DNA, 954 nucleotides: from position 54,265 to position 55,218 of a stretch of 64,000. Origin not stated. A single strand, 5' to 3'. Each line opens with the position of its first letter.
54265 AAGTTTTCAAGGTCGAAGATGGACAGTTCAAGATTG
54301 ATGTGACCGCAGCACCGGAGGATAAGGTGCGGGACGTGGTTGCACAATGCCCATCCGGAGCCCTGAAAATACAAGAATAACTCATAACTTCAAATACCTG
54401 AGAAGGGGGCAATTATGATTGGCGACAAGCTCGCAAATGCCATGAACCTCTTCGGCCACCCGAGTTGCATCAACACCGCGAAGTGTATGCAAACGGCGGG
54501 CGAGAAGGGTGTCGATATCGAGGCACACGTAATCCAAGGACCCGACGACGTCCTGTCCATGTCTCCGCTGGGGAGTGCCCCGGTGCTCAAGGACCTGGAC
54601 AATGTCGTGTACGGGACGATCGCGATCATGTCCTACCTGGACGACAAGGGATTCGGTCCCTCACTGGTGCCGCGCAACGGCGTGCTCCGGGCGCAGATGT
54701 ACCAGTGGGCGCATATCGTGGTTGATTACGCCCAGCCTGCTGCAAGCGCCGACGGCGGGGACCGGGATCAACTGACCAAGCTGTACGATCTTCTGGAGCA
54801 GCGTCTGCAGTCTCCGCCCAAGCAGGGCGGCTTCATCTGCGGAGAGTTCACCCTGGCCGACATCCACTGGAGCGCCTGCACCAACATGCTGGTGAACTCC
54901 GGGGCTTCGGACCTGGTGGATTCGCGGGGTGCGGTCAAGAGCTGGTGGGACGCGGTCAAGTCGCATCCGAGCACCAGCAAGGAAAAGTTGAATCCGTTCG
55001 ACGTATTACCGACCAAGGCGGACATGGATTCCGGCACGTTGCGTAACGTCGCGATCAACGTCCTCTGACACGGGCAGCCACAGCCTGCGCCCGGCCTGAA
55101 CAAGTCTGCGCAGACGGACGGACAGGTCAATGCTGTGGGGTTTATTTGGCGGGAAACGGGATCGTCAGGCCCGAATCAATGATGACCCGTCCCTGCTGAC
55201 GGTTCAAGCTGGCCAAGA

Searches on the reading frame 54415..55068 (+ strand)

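Call 67: search_protein_families(library=pfam, proteins=[window:54415-55068:+], max_evalue=0.0001)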
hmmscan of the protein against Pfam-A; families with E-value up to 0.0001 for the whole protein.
window:54415-55068:+ (217 aa): 4 families
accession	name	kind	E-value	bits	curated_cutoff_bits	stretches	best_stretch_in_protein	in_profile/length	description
PF13417.12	GST_N_3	-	1.6e-06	28.7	22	1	12-81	1-73/75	Glutathione S-transferase, N-terminal domain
PF13409.12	GST_N_2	-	5.5e-06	27.3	25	1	18-77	2-69/70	Glutathione S-transferase, N-terminal domain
PF02798.26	GST_N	-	7.1e-06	26.7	20.9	1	10-76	3-75/76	Glutathione S-transferase, N-terminal domain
PF14497.11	GST_C_3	-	3.1e-05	24.6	21.6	1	116-186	27-96/104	Glutathione S-transferase, C-terminal domain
